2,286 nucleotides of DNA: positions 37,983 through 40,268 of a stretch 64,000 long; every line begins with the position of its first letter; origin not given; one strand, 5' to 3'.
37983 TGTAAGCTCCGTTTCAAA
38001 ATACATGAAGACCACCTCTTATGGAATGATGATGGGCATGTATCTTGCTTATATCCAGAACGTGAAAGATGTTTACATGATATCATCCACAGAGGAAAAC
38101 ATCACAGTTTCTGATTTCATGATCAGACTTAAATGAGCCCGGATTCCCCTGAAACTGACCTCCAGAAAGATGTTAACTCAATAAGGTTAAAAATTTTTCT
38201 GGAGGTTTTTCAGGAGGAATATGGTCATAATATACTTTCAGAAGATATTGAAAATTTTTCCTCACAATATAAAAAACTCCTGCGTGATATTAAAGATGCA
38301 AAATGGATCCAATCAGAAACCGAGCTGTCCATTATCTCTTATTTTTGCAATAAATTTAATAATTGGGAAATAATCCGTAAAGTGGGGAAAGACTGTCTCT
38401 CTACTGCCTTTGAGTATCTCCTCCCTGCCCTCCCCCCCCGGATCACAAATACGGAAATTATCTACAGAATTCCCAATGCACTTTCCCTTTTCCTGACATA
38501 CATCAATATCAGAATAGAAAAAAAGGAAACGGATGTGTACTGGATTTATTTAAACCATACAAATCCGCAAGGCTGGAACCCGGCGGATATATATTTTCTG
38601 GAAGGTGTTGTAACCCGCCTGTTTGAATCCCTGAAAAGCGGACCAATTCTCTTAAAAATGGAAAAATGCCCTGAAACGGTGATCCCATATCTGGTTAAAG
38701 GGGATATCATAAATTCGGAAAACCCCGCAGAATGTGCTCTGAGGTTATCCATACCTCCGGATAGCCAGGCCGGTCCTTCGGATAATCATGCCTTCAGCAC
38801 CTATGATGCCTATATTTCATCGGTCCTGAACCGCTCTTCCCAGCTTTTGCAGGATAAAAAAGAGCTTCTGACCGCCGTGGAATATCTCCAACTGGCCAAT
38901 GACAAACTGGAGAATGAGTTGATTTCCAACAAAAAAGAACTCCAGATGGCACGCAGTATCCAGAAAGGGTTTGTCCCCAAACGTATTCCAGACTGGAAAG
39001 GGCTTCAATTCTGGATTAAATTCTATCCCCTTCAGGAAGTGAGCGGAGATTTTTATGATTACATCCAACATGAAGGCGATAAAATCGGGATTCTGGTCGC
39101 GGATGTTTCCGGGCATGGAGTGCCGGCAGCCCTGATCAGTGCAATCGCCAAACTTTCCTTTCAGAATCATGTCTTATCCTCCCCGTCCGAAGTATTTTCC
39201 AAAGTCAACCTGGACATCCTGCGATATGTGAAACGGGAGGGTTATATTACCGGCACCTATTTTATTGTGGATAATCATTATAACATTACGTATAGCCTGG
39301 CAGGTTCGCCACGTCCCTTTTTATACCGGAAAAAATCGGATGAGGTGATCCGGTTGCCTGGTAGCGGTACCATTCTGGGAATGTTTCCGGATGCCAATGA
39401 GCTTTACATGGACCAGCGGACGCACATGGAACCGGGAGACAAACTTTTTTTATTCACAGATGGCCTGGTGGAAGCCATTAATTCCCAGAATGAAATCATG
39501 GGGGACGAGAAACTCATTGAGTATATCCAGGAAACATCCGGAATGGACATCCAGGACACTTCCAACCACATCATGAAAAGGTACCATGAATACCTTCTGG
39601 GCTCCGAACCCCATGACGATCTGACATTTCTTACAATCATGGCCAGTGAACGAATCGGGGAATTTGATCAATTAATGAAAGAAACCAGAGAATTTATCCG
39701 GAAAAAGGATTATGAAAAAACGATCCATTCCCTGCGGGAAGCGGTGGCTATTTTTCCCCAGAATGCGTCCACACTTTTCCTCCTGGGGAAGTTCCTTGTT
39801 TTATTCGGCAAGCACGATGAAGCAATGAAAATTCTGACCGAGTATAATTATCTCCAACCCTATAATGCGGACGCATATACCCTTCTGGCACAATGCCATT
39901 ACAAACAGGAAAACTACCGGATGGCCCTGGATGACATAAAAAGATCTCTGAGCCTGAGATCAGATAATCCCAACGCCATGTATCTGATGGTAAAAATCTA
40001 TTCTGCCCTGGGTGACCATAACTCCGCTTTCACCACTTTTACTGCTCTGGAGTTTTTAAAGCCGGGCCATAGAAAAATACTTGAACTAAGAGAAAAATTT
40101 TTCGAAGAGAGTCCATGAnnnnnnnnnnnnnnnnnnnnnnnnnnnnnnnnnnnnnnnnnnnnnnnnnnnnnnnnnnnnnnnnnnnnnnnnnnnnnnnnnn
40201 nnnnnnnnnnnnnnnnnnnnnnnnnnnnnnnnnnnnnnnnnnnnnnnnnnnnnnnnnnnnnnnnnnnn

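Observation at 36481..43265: Translationally coupled five-gene operon linking a PP2C-TPR phosphatase, an MscS channel and FapA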

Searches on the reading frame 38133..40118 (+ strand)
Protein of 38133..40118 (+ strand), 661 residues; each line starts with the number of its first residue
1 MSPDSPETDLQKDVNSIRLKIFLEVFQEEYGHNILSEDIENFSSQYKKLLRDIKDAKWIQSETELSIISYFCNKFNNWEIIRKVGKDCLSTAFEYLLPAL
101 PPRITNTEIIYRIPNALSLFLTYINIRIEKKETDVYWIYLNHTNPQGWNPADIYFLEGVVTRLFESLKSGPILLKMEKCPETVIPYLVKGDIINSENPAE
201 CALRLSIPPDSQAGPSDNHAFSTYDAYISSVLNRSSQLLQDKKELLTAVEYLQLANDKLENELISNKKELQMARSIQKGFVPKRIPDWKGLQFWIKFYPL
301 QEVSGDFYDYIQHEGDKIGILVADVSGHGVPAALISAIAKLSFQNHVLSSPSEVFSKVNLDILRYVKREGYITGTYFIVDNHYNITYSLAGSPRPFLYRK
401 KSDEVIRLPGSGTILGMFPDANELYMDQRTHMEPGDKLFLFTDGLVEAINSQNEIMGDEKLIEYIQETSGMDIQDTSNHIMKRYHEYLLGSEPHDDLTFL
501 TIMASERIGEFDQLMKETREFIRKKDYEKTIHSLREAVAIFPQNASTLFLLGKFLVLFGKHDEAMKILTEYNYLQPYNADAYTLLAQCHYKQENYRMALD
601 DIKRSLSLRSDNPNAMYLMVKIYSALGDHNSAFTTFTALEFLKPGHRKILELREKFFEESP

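Call 3: search_protein_families(library=pfam, proteins=[window:38133-40118:+], max_evalue=0.01)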
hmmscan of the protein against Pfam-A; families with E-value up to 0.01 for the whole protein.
window:38133-40118:+ (661 aa): 14 families
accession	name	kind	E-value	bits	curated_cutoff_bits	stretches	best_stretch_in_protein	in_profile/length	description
PF07228.17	SpoIIE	-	8.5e-38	130.7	25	1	315-502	2-189/192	Stage II sporulation protein E (SpoIIE)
PF14559.12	TPR_19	-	3.4e-13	50.2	25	1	523-588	3-68/68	Tetratricopeptide repeat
PF12895.13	ANAPC3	-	9.7e-13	48.7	27.2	1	573-636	16-79/82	Anaphase-promoting complex, cyclosome, subunit 3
PF13181.12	TPR_8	-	1.5e-09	37.7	25.7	0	579-612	1-34/34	Tetratricopeptide repeat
PF00515.34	TPR_1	-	1.9e-09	37.4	27.8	1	579-612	1-34/34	Tetratricopeptide repeat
PF13431.12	TPR_17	-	1e-08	35.2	24.4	0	535-564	3-32/34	Tetratricopeptide repeat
PF13424.12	TPR_12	-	1.7e-07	31.7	30.1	1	579-636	3-68/77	Tetratricopeptide repeat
PF07719.23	TPR_2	-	1.6e-06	28.3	27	1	579-612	1-34/34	Tetratricopeptide repeat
PF13414.12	TPR_11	-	3.2e-06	27.1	26.8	0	521-553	4-36/42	TPR repeat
PF13428.12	TPR_14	-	2e-05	25.3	23.5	0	548-587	4-43/44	Tetratricopeptide repeat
PF23914.1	TPR_CcmH_CycH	-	4.1e-05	23.9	42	1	522-606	27-148/158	Cytochrome c-type biogenesis protein H TPR domain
PF25060.1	ARM_TT21_2nd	-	0.00013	21.9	27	1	527-592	204-269/270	Tetratricopeptide repeat protein 21 second ARM domain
PF13432.12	TPR_16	-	0.00034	21.4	32.7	0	521-576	7-62/65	Tetratricopeptide repeat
PF13174.12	TPR_6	-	0.00042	21.2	26.3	0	615-639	2-26/33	Tetratricopeptide repeat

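Call 10: search_protein_families(library=ncbifam, proteins=[window:38133-40118:+], max_evalue=0.01)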
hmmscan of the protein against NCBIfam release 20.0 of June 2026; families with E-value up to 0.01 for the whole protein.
window:38133-40118:+ (661 aa): 17 families
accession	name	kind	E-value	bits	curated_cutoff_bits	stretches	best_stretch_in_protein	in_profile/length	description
NF045505.1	RR_RssB_Pseudo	equivalog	6.6e-16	58.3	700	1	248-470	134-363/394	two-component system response regulator RssB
TIGR02917.1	PEP_TPR_lipo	equivalog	1.1e-14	53.3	312.2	1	499-651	555-707/899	XrtA/PEP-CTERM system TPR-repeat protein PrsT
NF040959.1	MamA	equivalog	1.9e-11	43.8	200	1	517-646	43-172/204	magnetosome protein MamA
NF038263.1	prot_phos_SiaA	equivalog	9e-11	41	700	1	252-501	397-654/658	biofilm regulation protein phosphatase SiaA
TIGR02552.1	LcrH_SycD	equivalog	2.1e-08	33.9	104.8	1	559-653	32-126/136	SycD/LcrH family type III secretion system chaperone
TIGR02521.1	type_IV_pilW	equivalog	2.1e-07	30.7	154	1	523-632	111-222/234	type IV pilus biogenesis/stability protein PilW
TIGR02865.1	spore_II_E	equivalog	4.7e-06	24.9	490.8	1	302-499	565-758/764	stage II sporulation protein E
NF047371.1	FlcA_CTERM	equivalog_domain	5.9e-05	21.7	300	0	587-637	481-531/646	periplasmic flagellar collar protein FlcA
NF052400.1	M48_BAM_BepA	equivalog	0.00014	20.8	570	1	522-617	352-447/483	beta-barrel assembly-enhancing protease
TIGR03939.1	PGA_TPR_OMP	equivalog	0.00028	19.2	366.65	1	523-628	98-203/800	poly-beta-1,6 N-acetyl-D-glucosamine export porin PgaA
NF007692.0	PRK10370.1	equivalog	0.0011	18.6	306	1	514-618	50-157/206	heme lyase NrfEFG subunit NrfG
NF041522.1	TPR_sll0314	equivalog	0.0011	18.3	225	1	584-632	185-233/275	Sll0314/Alr1548 family TPR repeat-containing protein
NF052415.1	T3SS_chap_SctY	equivalog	0.0013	19.2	70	1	544-633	5-97/106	type III secretion apparatus assembly chaperone SctY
NF052312.1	T9SS_PorW_SprE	equivalog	0.0014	17.3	250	1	552-640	148-243/716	type IX secretion system periplasmic lipoprotein PorW/SprE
NF033920.0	C39_PA2778_fam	equivalog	0.0022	17.5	150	1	513-608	158-253/255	PA2778 family cysteine peptidase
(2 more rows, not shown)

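Call 58: find_homologous_proteins(query=window:38133-40118:+, max_evalue=1e-10)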
Query window:38133-40118:+ (661 aa): 2090 proteins with E <= 1e-10 among 8000 candidates; the best 120 are listed.
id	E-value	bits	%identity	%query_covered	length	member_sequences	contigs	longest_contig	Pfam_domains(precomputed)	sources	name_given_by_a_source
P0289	0.0e+0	1508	100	100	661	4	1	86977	PF14559.13,PF13431.13,PF13414.13,PF00515.35,PF12895.14,PF13424.13,PF13428.13,PF13181.13,PF07228.18,PF07719.24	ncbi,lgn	-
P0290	2.1e-287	973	65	98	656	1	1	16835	PF14559.13,PF00515.35,PF12895.14,PF13424.13,PF07228.18,PF07719.24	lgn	-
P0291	4.9e-287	972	66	98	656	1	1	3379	PF14559.13,PF25060.1,PF00515.35,PF12895.14,PF13424.13,PF13432.13,PF13428.13,PF13181.13,PF07228.18,PF07719.24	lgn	-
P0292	2.6e-202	692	48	99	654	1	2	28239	PF14559.13,PF13431.13,PF25060.1,PF13371.13,PF12895.14,PF13432.13,PF13428.13,PF13181.13,PF07228.18,PF07719.24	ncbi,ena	-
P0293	1.1e-195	670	48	98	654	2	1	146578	PF14559.13,PF13431.13,PF25060.1,PF13414.13,PF12895.14,PF13424.13,PF13432.13,PF13428.13,PF13181.13,PF07228.18,PF07719.24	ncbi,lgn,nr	ncbi:MAG: SpoIIE family protein phosphatase [Leptospiraceae bacterium]|nr:SpoIIE family protein phos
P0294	2.9e-193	662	46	97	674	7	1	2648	PF13431.13,PF23914.2,PF25060.1,PF13414.13,PF13428.13,PF14559.13,PF13371.13,PF00515.35,PF12895.14,PF13424.13,PF13432.13,PF13181.13,PF07228.18,PF07719.24,PF13174.13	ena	-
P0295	9.6e-189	647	44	98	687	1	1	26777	PF14559.13,PF13431.13,PF12895.14,PF13424.13,PF13432.13,PF13428.13,PF13181.13,PF07228.18,PF07719.24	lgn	-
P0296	5.2e-188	645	44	99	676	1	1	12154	PF14559.13,PF13431.13,PF25060.1,PF00515.35,PF12895.14,PF13424.13,PF13432.13,PF13428.13,PF07228.18,PF07719.24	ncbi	-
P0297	9.1e-188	644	45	97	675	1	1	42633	PF14559.13,PF25060.1,PF13371.13,PF12895.14,PF13424.13,PF13432.13,PF13428.13,PF13181.13,PF07228.18,PF07719.24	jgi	jgi:serine phosphatase RsbU (regulator of sigma subunit)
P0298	8.6e-186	637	46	97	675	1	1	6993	PF13431.13,PF23914.2,PF13414.13,PF13428.13,PF14559.13,PF13371.13,PF12895.14,PF13424.13,PF13432.13,PF13181.13,PF07228.18,PF07719.24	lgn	-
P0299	2.0e-177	610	43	98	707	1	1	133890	PF14559.13,PF13431.13,PF00515.35,PF12895.14,PF13424.13,PF13432.13,PF13428.13,PF07228.18,PF07719.24,PF13174.13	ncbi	-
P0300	7.2e-177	608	43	98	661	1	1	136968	PF14559.13,PF13431.13,PF00515.35,PF12895.14,PF13424.13,PF13432.13,PF13428.13,PF07228.18,PF07719.24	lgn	-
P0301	6.6e-167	575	43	96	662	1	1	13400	PF14559.13,PF13431.13,PF13414.13,PF00515.35,PF12895.14,PF13424.13,PF13432.13,PF13428.13,PF13181.13,PF07228.18,PF07719.24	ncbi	-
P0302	1.8e-164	567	42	97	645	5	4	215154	PF14559.13,PF13431.13,PF23914.2,PF13414.13,PF12895.14,PF13424.13,PF13432.13,PF13428.13,PF13181.13,PF07228.18,PF07719.24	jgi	jgi:serine phosphatase RsbU (regulator of sigma subunit)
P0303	1.0e-162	561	42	97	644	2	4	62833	PF13431.13,PF25060.1,PF13414.13,PF13428.13,PF25064.2,PF14559.13,PF13371.13,PF12895.14,PF13424.13,PF13432.13,PF07228.18,PF07719.24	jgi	-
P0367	2.0e-102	362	32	93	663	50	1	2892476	PF14559.13,PF23914.2,PF00515.35,PF12895.14,PF07228.18,PF07719.24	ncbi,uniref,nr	ncbi:SpoIIE family protein phosphatase [Leptospira limi]|uniref:SpoIIE family protein phosphatase n=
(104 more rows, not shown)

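Call 59: find_encoding_contigs(protein=P0293, flank=7000, max_places=1)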
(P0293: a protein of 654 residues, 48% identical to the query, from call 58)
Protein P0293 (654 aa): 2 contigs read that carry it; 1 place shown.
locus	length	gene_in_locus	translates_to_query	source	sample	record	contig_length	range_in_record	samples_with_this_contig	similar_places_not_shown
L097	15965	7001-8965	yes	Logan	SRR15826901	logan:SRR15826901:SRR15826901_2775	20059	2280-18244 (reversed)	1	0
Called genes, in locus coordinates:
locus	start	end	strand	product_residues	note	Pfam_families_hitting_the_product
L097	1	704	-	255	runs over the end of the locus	PF13860:FlgD_ig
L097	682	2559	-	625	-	-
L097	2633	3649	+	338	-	PF02445:NadA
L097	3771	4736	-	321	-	PF00365:PFK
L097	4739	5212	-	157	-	PF00578:AhpC-TSA, PF08534:Redoxin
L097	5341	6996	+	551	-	-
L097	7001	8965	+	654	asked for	PF25060:ARM_TT21_2nd (faint), PF07719:TPR_2 (faint), PF13424:TPR_12 (faint), PF13428:TPR_14 (faint), PF07228:SpoIIE, PF14559:TPR_19 (weak), PF12895:ANAPC3 (weak), PF14559:TPR_19, +4 more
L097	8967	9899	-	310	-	PF08331:QueG_DUF1730, PF13187:Fer4_9 (faint), PF14697:Fer4_21 (faint), PF00037:Fer4 (faint), PF12838:Fer4_7 (faint), PF13484:Fer4_16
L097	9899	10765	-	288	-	PF01048:PNP_UDP_1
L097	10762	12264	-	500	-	PF00883:Peptidase_M17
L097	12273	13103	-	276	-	PF00290:Trp_syntA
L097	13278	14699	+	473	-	PF00171:Aldedh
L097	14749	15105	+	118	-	PF02261:Asp_decarbox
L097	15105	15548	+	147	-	PF00583:Acetyltransf_1, PF13673:Acetyltransf_10, PF13508:Acetyltransf_7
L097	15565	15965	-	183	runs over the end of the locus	-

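Call 60: find_encoding_contigs(protein=P0367, flank=7000, max_places=1)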
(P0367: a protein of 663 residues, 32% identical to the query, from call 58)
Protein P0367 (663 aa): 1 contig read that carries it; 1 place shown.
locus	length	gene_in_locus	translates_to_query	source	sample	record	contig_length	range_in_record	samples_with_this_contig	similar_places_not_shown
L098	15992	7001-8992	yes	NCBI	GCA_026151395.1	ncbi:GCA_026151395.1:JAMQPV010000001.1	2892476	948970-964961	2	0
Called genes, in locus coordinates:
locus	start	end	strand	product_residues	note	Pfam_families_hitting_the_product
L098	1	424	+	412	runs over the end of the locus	PF11104:PilM_2 (faint), PF14450:FtsA (weak), PF02491:SHS2_FTSA, PF06723:MreB_Mbl, PF14450:FtsA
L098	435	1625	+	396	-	PF00091:Tubulin, PF12327:FtsZ_C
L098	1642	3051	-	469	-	-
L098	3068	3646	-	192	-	PF13036:LpoB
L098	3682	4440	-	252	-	-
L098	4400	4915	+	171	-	-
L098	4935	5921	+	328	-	PF02445:NadA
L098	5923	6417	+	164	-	PF02542:YgbB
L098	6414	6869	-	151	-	-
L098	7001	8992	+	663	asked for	PF14559:TPR_19 (faint), PF07228:SpoIIE, PF23914:TPR_CcmH_CycH (weak), PF00515:TPR_1 (faint), PF07719:TPR_2 (faint), PF12895:ANAPC3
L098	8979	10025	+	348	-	PF07143:AttH, PF17186:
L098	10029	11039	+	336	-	PF00528:BPD_transp_1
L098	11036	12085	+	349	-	PF00528:BPD_transp_1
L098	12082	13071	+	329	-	PF00005:ABC_tran, PF13304:AAA_21 (weak), PF08352:oligo_HPY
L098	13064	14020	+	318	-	PF00005:ABC_tran, PF02463:SMC_N (weak), PF08352:oligo_HPY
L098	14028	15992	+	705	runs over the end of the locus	PF05170:AsmA (weak), PF13116:YhdP (faint), PF27414:TP_0324_N (weak), PF05170:AsmA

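Call 61: find_encoding_contigs(protein=P0302, flank=7000, max_places=1)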
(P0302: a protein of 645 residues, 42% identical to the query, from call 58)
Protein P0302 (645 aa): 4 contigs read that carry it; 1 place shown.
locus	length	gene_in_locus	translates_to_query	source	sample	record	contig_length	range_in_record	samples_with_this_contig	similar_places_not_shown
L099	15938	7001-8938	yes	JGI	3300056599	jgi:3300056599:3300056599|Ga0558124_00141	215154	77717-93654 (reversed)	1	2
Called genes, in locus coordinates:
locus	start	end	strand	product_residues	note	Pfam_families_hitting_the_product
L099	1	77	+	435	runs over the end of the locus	-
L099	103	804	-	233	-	PF00440:TetR_N, PF16925:TetR_C_13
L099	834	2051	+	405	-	PF00108:Thiolase_N, PF08541:ACP_syn_III_C (faint), PF02803:Thiolase_C, PF22691:Thiolase_C_1 (faint)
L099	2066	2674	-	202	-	PF07600:DUF1564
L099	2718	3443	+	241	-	-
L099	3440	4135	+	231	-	PF12146:Hydrolase_4 (faint), PF00561:Abhydrolase_1 (faint), PF20408:Abhydrolase_11, PF08386:Abhydrolase_4 (weak)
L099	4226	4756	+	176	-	PF13279:4HBT_2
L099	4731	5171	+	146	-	PF12802:MarR_2 (weak)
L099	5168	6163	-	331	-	PF03372:Exo_endo_phos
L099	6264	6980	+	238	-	PF07722:Peptidase_C26, PF00117:GATase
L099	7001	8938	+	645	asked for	PF13428:TPR_14 (faint), PF13432:TPR_16 (faint), PF07719:TPR_2 (faint), PF13181:TPR_8 (faint), PF13424:TPR_12 (faint), PF13431:TPR_17 (faint), PF07228:SpoIIE, PF12895:ANAPC3 (weak), +3 more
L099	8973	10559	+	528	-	PF00890:FAD_binding_2 (weak), PF01266:DAO (weak), PF07992:Pyr_redox_2 (weak), PF12831:FAD_oxidored (weak), PF13450:NAD_binding_8 (faint), PF00732:GMC_oxred_N, PF05199:GMC_oxred_C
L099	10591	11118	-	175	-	-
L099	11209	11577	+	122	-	-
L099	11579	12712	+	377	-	PF03738:GSP_synth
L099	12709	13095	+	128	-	PF03994:DUF350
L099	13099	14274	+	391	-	PF02638:GHL10, PF13200:DUF4015 (faint)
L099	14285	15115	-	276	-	PF03781:FGE-sulfatase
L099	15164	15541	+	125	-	PF14106:DUF4279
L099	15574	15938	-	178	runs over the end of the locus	PF01202:SKI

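Call 76: predict_structure(alignment_id=A5)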
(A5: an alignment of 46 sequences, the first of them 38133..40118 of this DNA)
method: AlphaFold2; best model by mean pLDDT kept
length: 661 residues; sequences in the alignment: 46
mean_pLDDT: 89.4   pTM: 0.62
mean pLDDT of the five models: 89.4, 87.9, 87.5, 86.9, 86.8
residues with pLDDT >= 90: 471; 70-90: 130; 50-70: 45; < 50: 15
segments of 3 or more residues with pLDDT < 50: 1-7, 211-216
pLDDT, mean of each block of 10 residues (from residue 1): 46 93 95 93 93 90 94 93 95 80 86 93 94 92 89 95 87 91 82 89 86 52 67 58 61 67 77 78 93 94 90 94 90 88 94 96 87 97 97 97 97 91 94 98 94 95 97 97 94 92 97 97 97 97 96 97 97 94 98 97 95 96 96 95 92 80 37
secondary structure, 60 per line:
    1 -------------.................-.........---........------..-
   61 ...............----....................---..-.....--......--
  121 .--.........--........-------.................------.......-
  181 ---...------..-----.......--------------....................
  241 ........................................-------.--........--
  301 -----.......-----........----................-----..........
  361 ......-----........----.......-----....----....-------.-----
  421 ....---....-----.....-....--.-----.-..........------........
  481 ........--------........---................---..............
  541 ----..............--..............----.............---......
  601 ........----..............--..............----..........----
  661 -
elements in order: H16-30 H32-40 H44-51 H61-75 H80-99 H106-110 H113-118 E124-132 E135-142 H150-166 E173-179 E200-206 H223-280 E291-298 E306-312 E318-325 H330-345 H351-366 E372-379 E384-390 E396-399 E404-407 H421-424 E428-431 E437-441 H443-446 H457-466 H473-488 E497-504 H508-523 H527-540 H545-558 H561-574 H579-591 H595-608 H613-626 H629-642 H647-656

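Call 78: fold_search(model_id=the predicted structure, library=pdb)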
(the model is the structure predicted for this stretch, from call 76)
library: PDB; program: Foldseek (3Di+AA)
matches with E <= 10: 1625; with E <= 0.001: 334
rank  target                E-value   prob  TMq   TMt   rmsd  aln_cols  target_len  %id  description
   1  3f7a_B                7.9e-13  1.00  0.31  0.52   6.3       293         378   23  Structure of Orthorhombic crystal form of Pseudomonas aeruginosa RssB (released 2009-11-24)
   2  3f79_B                1.3e-12  1.00  0.30  0.80   3.9       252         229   23  Structure of pseudo-centered cell crystal form of the C-terminal phosphatase domain of P. aeruginosa RssB (released 2009-11-24)
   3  3eq2_B                1.5e-12  1.00  0.31  0.53   6.4       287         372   23  Structure of Hexagonal Crystal form of Pseudomonas aeruginosa RssB (released 2009-10-20)
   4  3f79_E                1.7e-12  1.00  0.30  0.76   4.5       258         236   22  Structure of pseudo-centered cell crystal form of the C-terminal phosphatase domain of P. aeruginosa RssB (released 2009-11-24)
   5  3eq2_A                1.9e-12  1.00  0.31  0.53   5.5       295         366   23  Structure of Hexagonal Crystal form of Pseudomonas aeruginosa RssB (released 2009-10-20)
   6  3f79_D                2.1e-12  1.00  0.27  0.73   6.5       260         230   22  Structure of pseudo-centered cell crystal form of the C-terminal phosphatase domain of P. aeruginosa RssB (released 2009-11-24)
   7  3f79_F                2.3e-12  1.00  0.30  0.79   3.7       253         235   22  Structure of pseudo-centered cell crystal form of the C-terminal phosphatase domain of P. aeruginosa RssB (released 2009-11-24)
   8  3f79_C                2.7e-12  1.00  0.31  0.83   3.4       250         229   22  Structure of pseudo-centered cell crystal form of the C-terminal phosphatase domain of P. aeruginosa RssB (released 2009-11-24)
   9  3f7a_A                7.7e-12  1.00  0.31  0.52   6.3       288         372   23  Structure of Orthorhombic crystal form of Pseudomonas aeruginosa RssB (released 2009-11-24)
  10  3es2_A                1.2e-11  1.00  0.28  0.76   7.2       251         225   23  Structure of the C-terminal phosphatase domain of P. aeruginonsa RssB (released 2009-10-20)
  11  6k4e_B                3.0e-11  1.00  0.32  0.81   3.0       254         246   21  SiaA-PP2C domain of Pseudomonas aeruginosa (released 2019-06-26)
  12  6k4e_A                7.2e-11  1.00  0.32  0.82   3.0       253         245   21  SiaA-PP2C domain of Pseudomonas aeruginosa (released 2019-06-26)
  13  3f79_A                4.5e-10  1.00  0.29  0.79   3.9       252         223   23  Structure of pseudo-centered cell crystal form of the C-terminal phosphatase domain of P. aeruginosa RssB (released 2009-11-24)
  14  3ke6_B                5.9e-10  1.00  0.29  0.53   6.1       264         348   17  The crystal structure of the RsbU and RsbW domains of Rv1364c from Mycobacterium tuberculosis (released 2010-11-10)
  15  3ke6_A                5.9e-10  1.00  0.31  0.54   7.0       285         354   15  The crystal structure of the RsbU and RsbW domains of Rv1364c from Mycobacterium tuberculosis (released 2010-11-10)
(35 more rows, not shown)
